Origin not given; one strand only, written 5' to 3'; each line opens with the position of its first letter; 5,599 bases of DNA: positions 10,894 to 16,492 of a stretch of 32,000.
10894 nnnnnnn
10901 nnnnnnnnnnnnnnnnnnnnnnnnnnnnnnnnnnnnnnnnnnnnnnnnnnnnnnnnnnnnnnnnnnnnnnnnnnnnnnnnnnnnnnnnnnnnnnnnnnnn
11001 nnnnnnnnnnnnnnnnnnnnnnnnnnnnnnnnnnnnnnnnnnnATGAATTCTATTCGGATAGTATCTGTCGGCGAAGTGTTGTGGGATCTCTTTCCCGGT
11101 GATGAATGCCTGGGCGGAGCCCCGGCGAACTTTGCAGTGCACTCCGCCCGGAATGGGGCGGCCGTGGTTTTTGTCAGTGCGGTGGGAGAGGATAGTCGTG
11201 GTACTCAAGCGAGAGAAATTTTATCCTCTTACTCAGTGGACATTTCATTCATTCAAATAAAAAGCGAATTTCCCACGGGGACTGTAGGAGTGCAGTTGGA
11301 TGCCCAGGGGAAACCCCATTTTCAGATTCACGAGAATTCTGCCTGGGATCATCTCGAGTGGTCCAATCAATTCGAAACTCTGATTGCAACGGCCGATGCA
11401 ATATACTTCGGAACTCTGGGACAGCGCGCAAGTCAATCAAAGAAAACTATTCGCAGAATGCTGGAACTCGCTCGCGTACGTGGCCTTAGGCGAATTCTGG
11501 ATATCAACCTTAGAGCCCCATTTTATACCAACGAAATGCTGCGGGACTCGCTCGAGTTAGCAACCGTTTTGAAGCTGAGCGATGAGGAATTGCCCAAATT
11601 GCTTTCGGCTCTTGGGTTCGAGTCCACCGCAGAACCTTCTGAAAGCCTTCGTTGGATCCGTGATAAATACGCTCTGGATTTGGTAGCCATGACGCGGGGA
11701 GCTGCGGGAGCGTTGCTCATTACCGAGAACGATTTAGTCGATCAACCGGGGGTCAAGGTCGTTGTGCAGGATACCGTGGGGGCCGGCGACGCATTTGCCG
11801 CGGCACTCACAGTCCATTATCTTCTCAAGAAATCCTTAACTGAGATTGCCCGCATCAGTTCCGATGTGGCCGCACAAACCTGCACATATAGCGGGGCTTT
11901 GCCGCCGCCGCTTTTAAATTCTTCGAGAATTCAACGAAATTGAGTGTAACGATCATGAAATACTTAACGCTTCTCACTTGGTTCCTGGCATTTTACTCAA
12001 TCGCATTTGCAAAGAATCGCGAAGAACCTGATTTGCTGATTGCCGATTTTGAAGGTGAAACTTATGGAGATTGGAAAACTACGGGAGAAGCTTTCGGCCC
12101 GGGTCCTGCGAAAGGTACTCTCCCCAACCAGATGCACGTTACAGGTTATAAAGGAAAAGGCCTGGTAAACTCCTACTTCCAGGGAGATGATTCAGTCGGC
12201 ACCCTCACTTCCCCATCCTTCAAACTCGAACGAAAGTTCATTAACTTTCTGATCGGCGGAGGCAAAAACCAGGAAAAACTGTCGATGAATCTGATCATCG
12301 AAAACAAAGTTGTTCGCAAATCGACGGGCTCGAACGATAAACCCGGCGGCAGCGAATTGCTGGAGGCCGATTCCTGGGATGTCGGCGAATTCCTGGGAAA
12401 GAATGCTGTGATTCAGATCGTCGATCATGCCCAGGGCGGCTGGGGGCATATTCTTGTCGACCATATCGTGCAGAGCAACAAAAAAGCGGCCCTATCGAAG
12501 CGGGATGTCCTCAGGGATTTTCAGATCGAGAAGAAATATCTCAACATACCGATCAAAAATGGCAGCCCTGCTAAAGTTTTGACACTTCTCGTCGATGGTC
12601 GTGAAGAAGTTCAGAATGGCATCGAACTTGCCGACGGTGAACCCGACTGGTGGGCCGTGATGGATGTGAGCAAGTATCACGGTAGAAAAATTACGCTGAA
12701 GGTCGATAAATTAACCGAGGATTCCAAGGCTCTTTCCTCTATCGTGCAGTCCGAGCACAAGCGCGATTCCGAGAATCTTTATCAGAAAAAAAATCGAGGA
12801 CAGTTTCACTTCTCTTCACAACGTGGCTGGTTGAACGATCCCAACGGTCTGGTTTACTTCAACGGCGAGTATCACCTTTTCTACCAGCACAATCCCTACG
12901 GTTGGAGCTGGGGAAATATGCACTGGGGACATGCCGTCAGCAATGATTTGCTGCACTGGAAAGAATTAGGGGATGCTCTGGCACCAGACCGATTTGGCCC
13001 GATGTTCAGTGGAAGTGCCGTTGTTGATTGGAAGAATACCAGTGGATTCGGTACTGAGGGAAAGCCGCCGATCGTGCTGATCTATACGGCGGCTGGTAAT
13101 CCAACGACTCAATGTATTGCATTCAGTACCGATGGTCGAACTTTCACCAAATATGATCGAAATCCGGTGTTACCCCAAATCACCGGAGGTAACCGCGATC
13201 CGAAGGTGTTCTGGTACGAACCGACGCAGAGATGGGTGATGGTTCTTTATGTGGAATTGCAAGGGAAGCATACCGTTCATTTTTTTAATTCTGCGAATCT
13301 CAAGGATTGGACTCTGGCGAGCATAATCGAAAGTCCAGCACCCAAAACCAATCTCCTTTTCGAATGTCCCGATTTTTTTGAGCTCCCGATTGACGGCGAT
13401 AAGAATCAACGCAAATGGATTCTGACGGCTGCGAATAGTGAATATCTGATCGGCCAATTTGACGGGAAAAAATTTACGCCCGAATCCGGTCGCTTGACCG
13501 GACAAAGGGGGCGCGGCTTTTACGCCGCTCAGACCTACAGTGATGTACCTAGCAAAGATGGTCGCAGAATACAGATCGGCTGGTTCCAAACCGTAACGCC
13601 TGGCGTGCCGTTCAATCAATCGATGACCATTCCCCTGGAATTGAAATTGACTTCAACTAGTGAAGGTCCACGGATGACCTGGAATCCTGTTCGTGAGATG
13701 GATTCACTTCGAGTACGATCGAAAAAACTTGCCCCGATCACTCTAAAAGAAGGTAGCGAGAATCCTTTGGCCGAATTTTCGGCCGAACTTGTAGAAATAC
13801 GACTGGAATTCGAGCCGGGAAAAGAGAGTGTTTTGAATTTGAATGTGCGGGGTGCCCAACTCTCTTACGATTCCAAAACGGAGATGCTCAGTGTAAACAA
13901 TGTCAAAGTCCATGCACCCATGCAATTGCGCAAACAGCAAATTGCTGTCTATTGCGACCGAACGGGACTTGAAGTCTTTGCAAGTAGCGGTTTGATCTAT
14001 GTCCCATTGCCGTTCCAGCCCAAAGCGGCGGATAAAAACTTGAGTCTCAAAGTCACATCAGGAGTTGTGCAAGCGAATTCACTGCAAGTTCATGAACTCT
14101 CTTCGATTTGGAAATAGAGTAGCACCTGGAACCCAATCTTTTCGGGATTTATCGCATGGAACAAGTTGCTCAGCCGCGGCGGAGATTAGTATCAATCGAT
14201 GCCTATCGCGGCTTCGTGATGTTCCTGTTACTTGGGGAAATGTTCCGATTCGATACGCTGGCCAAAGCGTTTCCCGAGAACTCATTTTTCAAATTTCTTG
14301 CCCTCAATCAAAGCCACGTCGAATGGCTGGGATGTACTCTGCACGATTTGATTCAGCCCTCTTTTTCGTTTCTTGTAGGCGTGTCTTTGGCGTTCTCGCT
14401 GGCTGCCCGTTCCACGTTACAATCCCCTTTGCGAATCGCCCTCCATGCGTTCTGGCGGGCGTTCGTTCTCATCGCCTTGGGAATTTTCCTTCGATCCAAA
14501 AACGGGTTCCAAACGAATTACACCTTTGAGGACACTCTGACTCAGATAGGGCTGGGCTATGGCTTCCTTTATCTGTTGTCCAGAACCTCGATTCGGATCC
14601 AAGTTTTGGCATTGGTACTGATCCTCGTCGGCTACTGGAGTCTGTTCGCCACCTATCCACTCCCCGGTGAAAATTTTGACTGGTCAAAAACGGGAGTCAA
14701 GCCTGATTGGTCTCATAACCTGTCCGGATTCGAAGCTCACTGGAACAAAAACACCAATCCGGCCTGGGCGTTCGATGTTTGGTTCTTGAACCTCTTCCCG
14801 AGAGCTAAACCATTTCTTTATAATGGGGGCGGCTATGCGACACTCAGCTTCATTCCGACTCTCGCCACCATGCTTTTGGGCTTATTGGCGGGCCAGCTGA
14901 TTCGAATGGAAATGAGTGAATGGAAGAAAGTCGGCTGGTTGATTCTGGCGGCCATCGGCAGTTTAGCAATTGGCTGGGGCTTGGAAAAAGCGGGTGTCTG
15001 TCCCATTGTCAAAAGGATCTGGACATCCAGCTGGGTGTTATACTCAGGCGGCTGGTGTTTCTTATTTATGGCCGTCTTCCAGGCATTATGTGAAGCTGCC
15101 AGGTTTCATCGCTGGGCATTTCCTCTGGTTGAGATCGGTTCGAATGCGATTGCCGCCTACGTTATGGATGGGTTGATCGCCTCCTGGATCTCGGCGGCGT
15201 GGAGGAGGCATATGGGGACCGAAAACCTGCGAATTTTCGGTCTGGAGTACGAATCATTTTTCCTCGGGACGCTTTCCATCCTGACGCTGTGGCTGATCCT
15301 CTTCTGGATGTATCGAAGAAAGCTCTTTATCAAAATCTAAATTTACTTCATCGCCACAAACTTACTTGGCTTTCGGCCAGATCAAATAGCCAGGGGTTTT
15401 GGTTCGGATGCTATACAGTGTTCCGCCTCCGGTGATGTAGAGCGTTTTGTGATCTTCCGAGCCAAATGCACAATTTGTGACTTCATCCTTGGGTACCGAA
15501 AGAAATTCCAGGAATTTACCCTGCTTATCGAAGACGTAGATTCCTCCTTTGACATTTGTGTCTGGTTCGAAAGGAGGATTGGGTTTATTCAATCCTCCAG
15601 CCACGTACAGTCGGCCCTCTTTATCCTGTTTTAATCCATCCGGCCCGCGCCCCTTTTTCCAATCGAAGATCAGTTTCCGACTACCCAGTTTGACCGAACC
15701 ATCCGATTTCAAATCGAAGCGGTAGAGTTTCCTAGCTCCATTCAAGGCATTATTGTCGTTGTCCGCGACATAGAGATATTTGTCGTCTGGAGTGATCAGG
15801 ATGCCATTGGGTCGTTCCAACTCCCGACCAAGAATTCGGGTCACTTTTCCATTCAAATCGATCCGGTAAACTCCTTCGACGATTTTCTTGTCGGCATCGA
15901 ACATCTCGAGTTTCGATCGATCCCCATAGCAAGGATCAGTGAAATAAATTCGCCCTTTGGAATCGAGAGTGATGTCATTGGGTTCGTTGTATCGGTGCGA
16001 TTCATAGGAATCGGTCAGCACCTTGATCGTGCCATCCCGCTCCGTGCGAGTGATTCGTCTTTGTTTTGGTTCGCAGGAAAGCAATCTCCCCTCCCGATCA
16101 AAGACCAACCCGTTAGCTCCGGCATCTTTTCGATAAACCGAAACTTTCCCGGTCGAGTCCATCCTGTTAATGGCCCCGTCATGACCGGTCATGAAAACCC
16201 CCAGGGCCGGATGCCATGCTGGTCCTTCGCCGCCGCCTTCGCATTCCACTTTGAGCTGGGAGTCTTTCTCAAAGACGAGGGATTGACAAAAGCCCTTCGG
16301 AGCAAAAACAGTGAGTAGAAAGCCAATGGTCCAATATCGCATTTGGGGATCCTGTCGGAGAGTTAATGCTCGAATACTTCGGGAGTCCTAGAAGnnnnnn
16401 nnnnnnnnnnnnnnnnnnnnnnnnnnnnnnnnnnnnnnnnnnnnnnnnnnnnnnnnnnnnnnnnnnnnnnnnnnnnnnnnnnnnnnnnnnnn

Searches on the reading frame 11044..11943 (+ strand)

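Call 53: search_protein_families(library=pfam, proteins=[window:11044-11943:+], max_evalue=0.0001)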
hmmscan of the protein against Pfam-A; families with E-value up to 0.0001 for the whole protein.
window:11044-11943:+ (299 aa): 1 family
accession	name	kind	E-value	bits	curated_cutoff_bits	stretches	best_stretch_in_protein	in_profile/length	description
PF00294.29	PfkB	-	2.7e-44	152.1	25.8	1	23-286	35-296/302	pfkB family carbohydrate kinase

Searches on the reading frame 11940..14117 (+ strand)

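Call 53: search_protein_families(library=pfam, proteins=[window:11940-14117:+], max_evalue=0.0001)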
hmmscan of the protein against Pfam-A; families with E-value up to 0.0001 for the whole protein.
window:11940-14117:+ (725 aa): 2 families
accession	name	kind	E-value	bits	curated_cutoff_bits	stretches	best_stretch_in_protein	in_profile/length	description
PF00251.26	Glyco_hydro_32N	-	2e-74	251.4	22.1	1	290-572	1-298/307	Glycosyl hydrolases family 32 N-terminal domain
PF08244.19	Glyco_hydro_32C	-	9.6e-05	22.9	21.9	0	586-719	1-158/158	Glycosyl hydrolases family 32 C terminal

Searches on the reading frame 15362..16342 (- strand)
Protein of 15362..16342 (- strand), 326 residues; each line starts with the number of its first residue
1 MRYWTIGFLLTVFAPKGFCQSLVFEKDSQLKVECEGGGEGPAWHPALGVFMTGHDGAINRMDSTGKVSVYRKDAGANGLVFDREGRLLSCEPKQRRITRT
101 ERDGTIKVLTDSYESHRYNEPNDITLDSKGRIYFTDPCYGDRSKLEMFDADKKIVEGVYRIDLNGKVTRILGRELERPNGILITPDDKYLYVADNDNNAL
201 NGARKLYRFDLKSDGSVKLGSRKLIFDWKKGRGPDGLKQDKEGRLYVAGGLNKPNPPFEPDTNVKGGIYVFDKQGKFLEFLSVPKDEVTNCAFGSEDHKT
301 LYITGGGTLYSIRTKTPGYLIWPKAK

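Call 6: search_protein_families(library=pfam, proteins=[window:15362-16342:-], max_evalue=0.01)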
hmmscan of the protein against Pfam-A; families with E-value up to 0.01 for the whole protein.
window:15362-16342:- (326 aa): 6 families
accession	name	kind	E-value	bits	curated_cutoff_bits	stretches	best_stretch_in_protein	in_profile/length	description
PF08450.18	SGL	-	2.2e-36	126.2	26.3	1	38-304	2-243/246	SMP-30/Gluconolactonase/LRE-like region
PF03088.22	Str_synth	-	3.9e-07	30.6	25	1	122-194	1-75/89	Strictosidine synthase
PF01436.27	NHL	-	1.2e-05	25.5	20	0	119-136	2-19/28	NHL repeat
PF24684.1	Vgb_lyase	-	8.9e-05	21.9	50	1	53-136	31-114/290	Virginiamycin B lyase family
PF20067.5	SSL_N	-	0.00067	19.9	18.9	0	119-135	21-37/46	Strictosidine synthase-like, N-terminal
PF01731.26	Arylesterase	-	0.0034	18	21.3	0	174-195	52-73/86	Arylesterase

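Call 7: search_protein_families(library=ncbifam, proteins=[window:15362-16342:-], max_evalue=0.01)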
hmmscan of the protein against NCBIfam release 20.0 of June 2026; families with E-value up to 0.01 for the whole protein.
window:15362-16342:- (326 aa): 4 families
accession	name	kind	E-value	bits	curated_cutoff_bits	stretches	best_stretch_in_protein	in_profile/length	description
NF033206.1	ScyE_fam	subfamily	1.6e-07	31.2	80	0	121-196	255-321/333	ScyD/ScyE family protein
NF035926.1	scyF_NHL_VPEP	equivalog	4.9e-05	22.6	350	0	113-199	146-222/376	scytonemin biosynthesis PEP-CTERM protein ScyF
NF047494.1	Lepto_SBBP_lipo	equivalog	0.00027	19.8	400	0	197-308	153-266/466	SBBP repeat beta-propeller lipoprotein, LipL53 family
NF047780.1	LIC12708_fam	subfamily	0.00089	18.2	150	0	81-174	82-174/391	LIC_12708 family protein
